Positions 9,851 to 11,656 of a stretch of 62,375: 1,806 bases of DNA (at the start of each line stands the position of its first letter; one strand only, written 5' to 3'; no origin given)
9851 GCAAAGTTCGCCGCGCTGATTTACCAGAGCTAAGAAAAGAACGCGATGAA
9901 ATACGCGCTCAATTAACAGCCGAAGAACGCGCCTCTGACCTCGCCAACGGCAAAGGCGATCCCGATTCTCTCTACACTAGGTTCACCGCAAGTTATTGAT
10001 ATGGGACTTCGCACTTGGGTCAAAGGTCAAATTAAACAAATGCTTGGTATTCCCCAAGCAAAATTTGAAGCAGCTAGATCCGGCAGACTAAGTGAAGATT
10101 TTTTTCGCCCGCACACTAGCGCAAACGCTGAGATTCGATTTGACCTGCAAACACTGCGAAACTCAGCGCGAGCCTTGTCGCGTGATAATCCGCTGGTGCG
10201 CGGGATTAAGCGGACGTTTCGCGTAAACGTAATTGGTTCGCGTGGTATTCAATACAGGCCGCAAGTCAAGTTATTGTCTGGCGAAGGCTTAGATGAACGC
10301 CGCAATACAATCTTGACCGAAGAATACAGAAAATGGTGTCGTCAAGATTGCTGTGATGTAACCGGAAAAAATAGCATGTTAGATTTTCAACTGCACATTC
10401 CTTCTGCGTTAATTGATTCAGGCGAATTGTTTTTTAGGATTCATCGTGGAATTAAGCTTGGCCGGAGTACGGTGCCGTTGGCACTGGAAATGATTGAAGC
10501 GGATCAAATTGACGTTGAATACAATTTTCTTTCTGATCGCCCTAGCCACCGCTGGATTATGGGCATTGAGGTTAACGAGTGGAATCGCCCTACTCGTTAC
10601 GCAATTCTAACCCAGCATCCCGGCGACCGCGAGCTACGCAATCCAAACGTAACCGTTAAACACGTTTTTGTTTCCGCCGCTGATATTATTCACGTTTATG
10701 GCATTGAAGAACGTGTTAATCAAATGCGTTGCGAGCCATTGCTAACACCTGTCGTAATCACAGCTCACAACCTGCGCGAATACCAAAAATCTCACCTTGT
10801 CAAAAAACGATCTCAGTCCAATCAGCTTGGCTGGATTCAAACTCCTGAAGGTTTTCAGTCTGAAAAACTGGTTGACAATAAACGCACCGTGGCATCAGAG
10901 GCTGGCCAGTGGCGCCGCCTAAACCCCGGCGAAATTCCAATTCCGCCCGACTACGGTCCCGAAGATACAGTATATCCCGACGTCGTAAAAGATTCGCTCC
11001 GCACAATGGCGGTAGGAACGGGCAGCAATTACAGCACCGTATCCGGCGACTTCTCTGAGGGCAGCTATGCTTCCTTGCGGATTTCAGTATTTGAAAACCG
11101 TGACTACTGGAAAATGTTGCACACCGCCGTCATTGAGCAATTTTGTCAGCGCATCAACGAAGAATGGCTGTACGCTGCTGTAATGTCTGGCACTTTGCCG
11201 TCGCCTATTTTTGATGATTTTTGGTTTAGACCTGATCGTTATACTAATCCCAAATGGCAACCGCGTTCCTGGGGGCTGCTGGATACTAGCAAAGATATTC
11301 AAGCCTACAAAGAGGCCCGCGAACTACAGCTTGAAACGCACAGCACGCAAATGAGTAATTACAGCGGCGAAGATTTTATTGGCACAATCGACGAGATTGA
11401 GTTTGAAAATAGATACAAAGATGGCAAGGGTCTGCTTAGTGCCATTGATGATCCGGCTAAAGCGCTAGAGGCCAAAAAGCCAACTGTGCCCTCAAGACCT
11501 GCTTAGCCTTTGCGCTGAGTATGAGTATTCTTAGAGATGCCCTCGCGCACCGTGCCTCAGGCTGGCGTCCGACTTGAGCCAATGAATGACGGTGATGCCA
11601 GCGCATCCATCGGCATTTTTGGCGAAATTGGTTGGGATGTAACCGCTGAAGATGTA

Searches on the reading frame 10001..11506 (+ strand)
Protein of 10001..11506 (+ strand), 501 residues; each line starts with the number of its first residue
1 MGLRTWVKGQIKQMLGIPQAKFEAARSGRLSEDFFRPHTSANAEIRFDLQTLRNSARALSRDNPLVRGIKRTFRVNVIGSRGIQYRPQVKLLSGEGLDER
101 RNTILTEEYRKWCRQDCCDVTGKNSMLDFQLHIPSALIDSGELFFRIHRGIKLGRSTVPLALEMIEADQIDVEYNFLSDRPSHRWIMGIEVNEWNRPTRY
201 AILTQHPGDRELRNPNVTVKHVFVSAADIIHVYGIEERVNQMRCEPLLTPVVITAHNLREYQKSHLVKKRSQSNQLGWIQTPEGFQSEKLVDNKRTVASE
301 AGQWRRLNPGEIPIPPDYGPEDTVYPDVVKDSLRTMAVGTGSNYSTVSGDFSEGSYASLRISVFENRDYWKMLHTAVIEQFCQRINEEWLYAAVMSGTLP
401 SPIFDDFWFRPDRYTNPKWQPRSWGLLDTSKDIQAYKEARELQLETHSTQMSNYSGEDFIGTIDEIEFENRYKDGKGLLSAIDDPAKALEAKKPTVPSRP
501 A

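Call 10: search_dna_similar(query=window:10001-11506:+, collection=phages, mode=protein, max_rows=25, max_evalue=0.00001)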
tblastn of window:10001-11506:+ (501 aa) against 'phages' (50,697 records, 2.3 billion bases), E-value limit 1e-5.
Records with a match: 280; places in all: 282; records where one place covers at least 80% of the query: 156.
Best place of each record, by identity: <60% 280.
By first word of the organism name: Pseudomonas 54; Escherichia 31; Bacteriophage 18; Rhodobacter 16; Ralstonia 15; Vibrio 15; Wolbachia 13; Faecalibacterium 10; Xanthomonas 10; Enterobacteria 10; and 43 more.
By host as written in the record: - 31; Pseudomonas aeruginosa 29; Escherichia coli 22; Rhodobacter capsulatus YW1 16; Ralstonia solanacearum 13; Faecalibacterium prausnitzii 8; Xanthomonas campestris pv. campestris GBBC 1419 8; Pseudomonas aeruginosa PA14 5; and 107 more.
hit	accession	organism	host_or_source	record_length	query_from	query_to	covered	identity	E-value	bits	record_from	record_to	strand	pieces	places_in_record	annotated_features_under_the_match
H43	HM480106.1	Synechococcus phage S-CBS1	Synechococcus sp. CB0201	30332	22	457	87%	36.1%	3e-78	272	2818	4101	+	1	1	lambda-like phage portal protein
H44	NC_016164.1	Synechococcus phage S-CBS1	Synechococcus sp. CB0201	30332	22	457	87%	36.1%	3e-78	272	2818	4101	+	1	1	portal protein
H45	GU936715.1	Synechococcus phage S-CBS3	Synechococcus sp. CB0202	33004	18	457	88%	35.4%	9e-72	253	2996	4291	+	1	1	lambda-like phage portal protein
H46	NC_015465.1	Synechococcus phage S-CBS3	Synechococcus sp. CB0202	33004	18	457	88%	35.4%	9e-72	253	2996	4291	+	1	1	portal protein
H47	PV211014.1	Roseobacter phage CRP-831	Roseobacter sp. FZCC0196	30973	22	497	95%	30.7%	6e-56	207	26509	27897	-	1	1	portal protein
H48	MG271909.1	Synechococcus phage S-LBS1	Synechococcus sp. TCC793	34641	22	457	87%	32.9%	3e-68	243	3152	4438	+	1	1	portal protein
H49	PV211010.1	Roseobacter phage CRP-811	Roseobacter sp. FZCC0198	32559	1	483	96%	29.2%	8e-52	195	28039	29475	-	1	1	portal protein | hypothetical protein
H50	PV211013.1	Roseobacter phage CRP-823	Roseobacter sp. FZCC0197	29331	22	454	86%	31.4%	1e-55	207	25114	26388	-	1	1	portal protein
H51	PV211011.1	Roseobacter phage CRP-821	Roseobacter sp. FZCC0197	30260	22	454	86%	31.4%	1e-55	207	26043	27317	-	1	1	portal protein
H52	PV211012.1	Roseobacter phage CRP-822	Roseobacter sp. FZCC0197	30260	22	454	86%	31.4%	1e-55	207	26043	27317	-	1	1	portal protein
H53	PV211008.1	Roseobacter phage CRP-406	Roseobacter sp. FZCC0037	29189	21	483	92%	29.3%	2e-51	194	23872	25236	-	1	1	portal protein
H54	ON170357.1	Ralstonia phage YO382_3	Ralstonia solanacearum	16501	9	479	94%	27.9%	2e-34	144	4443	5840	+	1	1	record has no annotation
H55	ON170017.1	Ralstonia phage YO001_3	Ralstonia solanacearum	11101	9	479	94%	27.9%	3e-34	143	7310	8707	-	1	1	record has no annotation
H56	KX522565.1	Wolbachia phage WO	wVitA Wolbachia of Nasonia vitripennis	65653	11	439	86%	30.5%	5e-35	145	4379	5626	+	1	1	portal protein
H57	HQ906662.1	Wolbachia endosymbiont wVitA of Nasonia vitripennis phage ...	Wolbachia endosymbiont wVitA of Nasonia ...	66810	11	439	86%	30.5%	5e-35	145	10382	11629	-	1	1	phage portal protein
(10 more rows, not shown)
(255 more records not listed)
